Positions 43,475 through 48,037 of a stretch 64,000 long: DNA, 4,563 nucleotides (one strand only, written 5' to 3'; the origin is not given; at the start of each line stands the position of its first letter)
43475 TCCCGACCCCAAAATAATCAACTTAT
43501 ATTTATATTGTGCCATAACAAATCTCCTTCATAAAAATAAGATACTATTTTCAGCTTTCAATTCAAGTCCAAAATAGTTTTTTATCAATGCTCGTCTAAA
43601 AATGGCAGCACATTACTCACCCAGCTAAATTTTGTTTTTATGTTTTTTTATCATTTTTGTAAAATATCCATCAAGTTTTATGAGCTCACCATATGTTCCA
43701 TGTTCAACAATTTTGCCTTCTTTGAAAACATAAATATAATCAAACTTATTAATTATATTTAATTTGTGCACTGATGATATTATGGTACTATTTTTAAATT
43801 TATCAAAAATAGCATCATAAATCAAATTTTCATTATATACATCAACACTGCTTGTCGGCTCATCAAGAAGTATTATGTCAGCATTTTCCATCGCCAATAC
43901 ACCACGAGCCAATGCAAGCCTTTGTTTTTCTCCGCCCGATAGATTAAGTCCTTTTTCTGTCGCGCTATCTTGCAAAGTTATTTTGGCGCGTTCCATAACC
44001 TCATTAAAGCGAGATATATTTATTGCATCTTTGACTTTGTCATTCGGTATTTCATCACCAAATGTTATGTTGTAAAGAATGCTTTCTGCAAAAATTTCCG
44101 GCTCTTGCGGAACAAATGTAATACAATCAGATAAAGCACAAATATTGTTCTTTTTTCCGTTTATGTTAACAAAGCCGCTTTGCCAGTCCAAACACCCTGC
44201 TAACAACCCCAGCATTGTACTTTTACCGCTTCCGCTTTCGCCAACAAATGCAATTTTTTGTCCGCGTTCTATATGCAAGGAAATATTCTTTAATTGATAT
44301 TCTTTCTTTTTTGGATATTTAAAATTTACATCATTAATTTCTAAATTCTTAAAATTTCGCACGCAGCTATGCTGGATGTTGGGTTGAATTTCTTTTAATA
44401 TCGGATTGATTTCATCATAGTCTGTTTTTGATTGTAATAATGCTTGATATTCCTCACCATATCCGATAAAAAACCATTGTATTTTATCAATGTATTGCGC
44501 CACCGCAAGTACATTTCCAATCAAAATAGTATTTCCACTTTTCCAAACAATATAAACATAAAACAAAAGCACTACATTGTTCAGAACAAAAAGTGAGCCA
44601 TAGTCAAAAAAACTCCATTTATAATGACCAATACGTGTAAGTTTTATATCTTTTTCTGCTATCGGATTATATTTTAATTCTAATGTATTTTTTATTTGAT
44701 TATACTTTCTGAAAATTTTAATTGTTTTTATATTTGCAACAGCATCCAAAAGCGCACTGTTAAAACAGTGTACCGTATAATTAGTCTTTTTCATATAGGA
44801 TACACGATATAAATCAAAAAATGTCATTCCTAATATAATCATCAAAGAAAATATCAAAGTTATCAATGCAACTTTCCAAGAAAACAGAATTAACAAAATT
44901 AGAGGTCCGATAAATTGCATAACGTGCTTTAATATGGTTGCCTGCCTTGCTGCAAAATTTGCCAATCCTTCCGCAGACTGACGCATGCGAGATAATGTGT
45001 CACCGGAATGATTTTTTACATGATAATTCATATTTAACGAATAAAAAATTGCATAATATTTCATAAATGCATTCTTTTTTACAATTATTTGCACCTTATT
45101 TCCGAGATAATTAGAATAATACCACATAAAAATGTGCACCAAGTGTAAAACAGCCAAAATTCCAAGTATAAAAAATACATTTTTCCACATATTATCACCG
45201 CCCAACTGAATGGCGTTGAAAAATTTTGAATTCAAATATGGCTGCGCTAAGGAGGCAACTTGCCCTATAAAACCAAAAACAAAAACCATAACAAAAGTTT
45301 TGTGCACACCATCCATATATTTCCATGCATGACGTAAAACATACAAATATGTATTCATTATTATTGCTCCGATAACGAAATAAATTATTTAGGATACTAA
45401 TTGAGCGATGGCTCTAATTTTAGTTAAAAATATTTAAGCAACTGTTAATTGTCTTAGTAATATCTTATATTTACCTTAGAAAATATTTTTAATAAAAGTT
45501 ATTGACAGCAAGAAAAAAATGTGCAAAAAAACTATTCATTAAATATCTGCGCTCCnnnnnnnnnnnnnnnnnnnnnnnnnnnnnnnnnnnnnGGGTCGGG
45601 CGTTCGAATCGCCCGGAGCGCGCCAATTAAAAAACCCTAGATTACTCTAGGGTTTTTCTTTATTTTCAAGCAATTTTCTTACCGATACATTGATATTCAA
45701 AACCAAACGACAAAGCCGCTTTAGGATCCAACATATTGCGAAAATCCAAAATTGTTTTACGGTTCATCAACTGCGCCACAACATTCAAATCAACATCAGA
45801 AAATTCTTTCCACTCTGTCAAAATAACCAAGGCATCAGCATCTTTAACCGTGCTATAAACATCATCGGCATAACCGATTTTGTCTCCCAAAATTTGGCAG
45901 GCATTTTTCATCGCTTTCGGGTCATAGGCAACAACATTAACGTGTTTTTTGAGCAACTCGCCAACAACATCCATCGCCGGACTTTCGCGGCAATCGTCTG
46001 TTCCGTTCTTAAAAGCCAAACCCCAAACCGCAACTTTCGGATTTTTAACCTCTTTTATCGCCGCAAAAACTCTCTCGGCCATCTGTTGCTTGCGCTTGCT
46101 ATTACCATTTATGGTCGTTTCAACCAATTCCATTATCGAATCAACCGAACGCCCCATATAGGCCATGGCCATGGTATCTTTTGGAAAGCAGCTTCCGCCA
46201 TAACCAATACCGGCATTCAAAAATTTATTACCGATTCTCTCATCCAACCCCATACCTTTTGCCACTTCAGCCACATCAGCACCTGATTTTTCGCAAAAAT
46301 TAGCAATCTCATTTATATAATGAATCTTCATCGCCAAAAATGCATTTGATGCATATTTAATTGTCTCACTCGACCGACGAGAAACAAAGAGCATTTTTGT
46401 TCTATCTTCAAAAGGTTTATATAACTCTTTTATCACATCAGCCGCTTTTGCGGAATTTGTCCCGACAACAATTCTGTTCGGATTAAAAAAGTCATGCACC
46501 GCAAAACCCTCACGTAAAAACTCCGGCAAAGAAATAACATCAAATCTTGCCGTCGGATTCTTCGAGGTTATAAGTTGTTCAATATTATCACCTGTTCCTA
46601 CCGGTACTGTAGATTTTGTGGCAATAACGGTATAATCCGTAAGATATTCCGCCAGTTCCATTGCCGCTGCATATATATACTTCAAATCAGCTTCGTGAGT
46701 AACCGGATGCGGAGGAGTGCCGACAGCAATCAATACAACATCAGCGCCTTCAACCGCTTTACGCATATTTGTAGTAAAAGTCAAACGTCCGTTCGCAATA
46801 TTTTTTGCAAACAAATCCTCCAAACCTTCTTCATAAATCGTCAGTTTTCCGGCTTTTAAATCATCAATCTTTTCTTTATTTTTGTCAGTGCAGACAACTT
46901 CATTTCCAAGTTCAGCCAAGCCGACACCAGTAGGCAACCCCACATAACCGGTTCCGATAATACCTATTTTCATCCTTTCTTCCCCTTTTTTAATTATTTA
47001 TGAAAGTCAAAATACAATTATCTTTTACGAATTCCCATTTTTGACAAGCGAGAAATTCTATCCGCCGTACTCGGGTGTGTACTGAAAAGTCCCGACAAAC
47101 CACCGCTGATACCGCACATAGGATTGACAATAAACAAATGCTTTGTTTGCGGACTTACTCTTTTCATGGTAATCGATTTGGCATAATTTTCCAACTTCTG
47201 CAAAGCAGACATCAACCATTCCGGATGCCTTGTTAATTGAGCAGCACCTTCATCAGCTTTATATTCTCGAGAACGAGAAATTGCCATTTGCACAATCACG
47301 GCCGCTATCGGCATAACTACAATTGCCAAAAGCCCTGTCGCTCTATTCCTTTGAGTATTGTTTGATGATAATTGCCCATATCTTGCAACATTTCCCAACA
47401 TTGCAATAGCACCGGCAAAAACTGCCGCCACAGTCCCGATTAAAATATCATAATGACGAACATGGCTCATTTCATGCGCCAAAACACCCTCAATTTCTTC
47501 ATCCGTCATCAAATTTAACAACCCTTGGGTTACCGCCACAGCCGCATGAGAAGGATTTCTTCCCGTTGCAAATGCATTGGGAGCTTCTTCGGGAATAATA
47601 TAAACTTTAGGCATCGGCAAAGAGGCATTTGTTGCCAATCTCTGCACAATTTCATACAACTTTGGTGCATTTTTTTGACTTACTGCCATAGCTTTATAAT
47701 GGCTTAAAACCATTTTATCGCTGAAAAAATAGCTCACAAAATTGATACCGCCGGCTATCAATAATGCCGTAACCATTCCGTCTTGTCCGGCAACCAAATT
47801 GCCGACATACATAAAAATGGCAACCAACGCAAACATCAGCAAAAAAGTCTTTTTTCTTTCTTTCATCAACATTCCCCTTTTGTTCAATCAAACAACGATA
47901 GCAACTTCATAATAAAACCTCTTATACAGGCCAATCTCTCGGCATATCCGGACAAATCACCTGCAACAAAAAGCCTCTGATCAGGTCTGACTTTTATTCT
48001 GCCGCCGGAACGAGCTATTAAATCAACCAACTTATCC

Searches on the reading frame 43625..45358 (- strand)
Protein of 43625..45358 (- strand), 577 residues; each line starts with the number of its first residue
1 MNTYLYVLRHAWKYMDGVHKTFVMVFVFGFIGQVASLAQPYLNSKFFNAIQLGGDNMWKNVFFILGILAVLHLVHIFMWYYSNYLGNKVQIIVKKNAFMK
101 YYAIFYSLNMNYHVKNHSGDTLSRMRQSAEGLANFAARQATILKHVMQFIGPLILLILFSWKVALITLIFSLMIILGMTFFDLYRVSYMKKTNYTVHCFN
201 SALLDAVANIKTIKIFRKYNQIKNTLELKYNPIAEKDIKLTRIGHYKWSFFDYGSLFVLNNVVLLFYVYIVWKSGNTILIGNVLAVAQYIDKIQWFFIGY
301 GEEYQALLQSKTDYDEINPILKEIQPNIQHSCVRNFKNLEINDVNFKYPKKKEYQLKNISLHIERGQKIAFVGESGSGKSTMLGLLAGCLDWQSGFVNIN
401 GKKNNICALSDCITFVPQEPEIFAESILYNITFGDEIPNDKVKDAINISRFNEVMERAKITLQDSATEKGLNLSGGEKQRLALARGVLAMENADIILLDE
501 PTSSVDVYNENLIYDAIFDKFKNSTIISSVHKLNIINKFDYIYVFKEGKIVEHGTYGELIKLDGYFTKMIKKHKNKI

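Call 43: search_protein_families(library=pfam, proteins=[window:43625-45358:-], max_evalue=0.00001)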
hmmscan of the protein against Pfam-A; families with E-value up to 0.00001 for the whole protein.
window:43625-45358:- (577 aa): 2 families
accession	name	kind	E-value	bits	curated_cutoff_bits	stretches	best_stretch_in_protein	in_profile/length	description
PF00005.33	ABC_tran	-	9e-26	91.5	25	1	356-503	1-137/137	ABC transporter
PF00664.28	ABC_membrane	-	8.5e-17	62.2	28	1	23-290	2-267/274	ABC transporter transmembrane region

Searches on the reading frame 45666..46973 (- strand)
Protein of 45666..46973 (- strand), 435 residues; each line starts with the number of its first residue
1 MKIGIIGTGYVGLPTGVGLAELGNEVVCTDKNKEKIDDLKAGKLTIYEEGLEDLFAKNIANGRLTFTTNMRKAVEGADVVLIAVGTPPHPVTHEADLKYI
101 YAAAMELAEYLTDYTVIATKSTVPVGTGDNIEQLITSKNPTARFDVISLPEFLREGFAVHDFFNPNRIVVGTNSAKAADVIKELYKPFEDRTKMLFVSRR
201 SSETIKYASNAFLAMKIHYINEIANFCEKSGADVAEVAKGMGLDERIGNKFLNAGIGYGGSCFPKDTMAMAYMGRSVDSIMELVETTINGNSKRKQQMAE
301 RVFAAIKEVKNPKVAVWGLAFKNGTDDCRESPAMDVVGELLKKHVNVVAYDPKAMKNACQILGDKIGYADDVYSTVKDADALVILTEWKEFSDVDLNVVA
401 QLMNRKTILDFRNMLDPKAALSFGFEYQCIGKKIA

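Call 43: search_protein_families(library=pfam, proteins=[window:45666-46973:-], max_evalue=0.00001)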
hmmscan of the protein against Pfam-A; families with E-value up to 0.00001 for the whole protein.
window:45666-46973:- (435 aa): 4 families
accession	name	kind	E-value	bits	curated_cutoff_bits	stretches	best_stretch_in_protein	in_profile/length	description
PF03721.20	UDPG_MGDP_dh_N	-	3.7e-63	212.9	27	1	1-184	1-187/187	UDP-glucose/GDP-mannose dehydrogenase family, NAD binding domain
PF03720.21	UDPG_MGDP_dh_C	-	1.5e-35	122.1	30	1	315-417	1-103/103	UDP-glucose/GDP-mannose dehydrogenase family, UDP binding domain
PF00984.24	UDPG_MGDP_dh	-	1.6e-33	115.1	25.4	1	200-292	1-93/94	UDP-glucose/GDP-mannose dehydrogenase family, central domain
PF03807.23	F420_oxidored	-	1.1e-08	36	21.6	0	2-85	1-68/94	NADP oxidoreductase coenzyme F420-dependent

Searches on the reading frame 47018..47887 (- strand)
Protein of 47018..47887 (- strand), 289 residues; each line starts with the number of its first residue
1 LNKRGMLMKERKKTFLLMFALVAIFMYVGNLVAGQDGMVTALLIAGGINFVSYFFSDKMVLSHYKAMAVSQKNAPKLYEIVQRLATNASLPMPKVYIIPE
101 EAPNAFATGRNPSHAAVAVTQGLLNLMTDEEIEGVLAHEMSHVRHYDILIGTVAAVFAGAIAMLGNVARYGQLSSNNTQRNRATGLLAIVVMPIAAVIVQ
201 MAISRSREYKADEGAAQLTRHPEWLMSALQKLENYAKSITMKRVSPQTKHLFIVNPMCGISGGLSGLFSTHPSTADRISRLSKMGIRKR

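Call 43: search_protein_families(library=pfam, proteins=[window:47018-47887:-], max_evalue=0.00001)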
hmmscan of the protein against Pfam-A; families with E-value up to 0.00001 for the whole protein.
window:47018-47887:- (289 aa): 1 family
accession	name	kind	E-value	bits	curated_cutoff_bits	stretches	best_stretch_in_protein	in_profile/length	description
PF01435.24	Peptidase_M48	-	1.4e-37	129.8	20.3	1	72-284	2-185/186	Peptidase family M48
